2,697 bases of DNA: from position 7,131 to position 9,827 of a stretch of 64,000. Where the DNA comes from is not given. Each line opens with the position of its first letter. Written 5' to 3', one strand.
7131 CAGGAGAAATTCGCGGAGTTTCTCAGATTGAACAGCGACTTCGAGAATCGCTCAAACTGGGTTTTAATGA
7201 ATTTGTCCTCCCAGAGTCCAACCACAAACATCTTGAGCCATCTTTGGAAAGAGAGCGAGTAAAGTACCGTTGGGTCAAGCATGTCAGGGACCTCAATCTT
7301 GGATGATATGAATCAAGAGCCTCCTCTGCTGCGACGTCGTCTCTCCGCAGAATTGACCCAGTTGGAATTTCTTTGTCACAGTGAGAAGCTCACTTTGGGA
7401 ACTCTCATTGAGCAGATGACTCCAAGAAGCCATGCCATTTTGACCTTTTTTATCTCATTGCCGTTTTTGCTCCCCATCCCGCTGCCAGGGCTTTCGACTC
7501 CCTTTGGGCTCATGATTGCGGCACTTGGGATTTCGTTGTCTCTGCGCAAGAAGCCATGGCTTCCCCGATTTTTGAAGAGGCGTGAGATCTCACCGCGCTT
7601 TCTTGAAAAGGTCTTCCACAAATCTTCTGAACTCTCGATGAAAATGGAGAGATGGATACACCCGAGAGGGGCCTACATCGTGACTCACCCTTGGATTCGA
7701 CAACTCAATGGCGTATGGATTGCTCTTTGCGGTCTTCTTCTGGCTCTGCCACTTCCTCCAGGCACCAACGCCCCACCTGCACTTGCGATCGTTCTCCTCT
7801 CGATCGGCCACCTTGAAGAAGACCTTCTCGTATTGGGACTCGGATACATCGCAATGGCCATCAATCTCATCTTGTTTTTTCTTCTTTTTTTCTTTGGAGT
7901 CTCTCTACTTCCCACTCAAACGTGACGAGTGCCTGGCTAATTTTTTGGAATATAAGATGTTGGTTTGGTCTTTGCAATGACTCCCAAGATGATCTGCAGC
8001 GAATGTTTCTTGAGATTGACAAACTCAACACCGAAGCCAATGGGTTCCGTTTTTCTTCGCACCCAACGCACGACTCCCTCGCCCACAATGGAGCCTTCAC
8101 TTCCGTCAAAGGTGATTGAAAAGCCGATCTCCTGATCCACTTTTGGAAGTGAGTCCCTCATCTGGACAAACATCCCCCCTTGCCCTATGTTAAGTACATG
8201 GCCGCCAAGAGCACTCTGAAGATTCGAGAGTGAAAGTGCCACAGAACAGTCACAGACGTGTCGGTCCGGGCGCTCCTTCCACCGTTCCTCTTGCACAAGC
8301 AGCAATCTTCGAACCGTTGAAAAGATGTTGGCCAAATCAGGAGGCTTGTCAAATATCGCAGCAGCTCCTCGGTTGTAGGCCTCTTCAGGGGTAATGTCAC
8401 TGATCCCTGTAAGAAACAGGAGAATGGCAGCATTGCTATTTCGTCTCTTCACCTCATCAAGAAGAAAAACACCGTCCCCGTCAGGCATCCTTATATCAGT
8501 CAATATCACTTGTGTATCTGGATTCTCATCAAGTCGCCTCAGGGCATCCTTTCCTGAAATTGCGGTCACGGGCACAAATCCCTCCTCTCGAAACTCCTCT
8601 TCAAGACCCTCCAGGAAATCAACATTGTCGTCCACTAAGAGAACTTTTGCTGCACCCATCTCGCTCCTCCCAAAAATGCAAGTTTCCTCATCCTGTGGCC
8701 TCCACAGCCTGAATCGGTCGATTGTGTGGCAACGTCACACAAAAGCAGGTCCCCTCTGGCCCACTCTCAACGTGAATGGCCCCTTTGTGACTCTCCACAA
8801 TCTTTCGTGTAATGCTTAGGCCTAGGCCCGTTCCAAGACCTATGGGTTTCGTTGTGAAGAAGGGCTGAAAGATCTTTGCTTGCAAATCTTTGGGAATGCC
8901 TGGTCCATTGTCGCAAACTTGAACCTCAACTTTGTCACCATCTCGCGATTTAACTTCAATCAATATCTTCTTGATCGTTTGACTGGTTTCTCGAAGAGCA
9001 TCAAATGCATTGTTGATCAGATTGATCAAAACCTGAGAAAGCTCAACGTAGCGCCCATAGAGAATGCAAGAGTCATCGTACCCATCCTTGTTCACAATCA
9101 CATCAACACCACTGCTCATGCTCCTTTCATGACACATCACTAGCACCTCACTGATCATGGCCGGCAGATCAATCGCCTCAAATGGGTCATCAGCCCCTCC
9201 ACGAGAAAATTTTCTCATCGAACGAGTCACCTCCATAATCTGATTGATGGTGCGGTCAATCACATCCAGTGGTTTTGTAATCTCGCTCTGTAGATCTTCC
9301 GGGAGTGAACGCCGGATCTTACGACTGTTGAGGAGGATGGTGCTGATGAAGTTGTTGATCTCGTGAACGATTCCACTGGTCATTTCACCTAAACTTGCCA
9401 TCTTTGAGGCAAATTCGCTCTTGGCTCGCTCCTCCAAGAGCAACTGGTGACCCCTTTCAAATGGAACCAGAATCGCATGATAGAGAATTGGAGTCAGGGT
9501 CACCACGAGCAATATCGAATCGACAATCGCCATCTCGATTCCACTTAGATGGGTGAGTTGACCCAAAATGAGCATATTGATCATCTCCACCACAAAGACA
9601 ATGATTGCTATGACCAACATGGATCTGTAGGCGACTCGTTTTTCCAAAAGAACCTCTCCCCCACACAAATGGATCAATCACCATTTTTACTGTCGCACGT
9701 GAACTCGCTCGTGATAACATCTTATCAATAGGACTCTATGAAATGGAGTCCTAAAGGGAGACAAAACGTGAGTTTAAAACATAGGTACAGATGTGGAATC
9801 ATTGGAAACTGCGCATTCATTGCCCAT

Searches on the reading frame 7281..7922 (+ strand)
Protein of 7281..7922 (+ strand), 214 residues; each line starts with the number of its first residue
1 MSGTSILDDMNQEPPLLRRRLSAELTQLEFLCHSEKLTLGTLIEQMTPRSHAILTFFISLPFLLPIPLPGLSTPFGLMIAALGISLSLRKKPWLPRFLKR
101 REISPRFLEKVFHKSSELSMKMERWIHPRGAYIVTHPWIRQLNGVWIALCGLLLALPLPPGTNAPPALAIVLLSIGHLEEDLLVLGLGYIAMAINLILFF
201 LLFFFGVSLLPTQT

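Call 56: search_protein_families(library=pfam, proteins=[window:7281-7922:+], max_evalue=0.001)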
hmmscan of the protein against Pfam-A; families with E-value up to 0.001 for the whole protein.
window:7281-7922:+ (214 aa): 1 family
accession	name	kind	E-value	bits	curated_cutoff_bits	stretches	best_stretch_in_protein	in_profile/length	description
PF06055.17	ExoD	-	5.7e-47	159.8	23.8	1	21-200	1-179/180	Exopolysaccharide synthesis, ExoD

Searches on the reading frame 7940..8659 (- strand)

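Call 56: search_protein_families(library=pfam, proteins=[window:7940-8659:-], max_evalue=0.001)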
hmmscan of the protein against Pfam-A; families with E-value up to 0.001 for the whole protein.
window:7940-8659:- (240 aa): 2 families
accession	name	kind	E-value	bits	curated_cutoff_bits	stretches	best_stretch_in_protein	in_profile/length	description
PF00072.30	Response_reg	-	2.7e-16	60.1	30.2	1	6-116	1-110/111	Response regulator receiver domain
PF07238.19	PilZ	-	1.8e-09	38.3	22.5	1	130-225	7-97/102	PilZ domain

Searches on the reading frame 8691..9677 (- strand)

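Call 56: search_protein_families(library=pfam, proteins=[window:8691-9677:-], max_evalue=0.001)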
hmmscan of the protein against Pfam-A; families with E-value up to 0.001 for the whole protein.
window:8691-9677:- (329 aa): 3 families
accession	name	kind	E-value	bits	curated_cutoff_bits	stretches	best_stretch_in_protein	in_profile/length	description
PF02518.31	HATPase_c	-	4.7e-26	91.9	26.4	1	211-318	4-109/111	Histidine kinase-, DNA gyrase B-, and HSP90-like ATPase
PF00512.31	HisKA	-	3.4e-05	24.3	26.9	1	96-161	2-64/66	His Kinase A (phospho-acceptor) domain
PF14501.12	HATPase_c_5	-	0.00019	21.8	22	1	211-305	4-90/102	GHKL domain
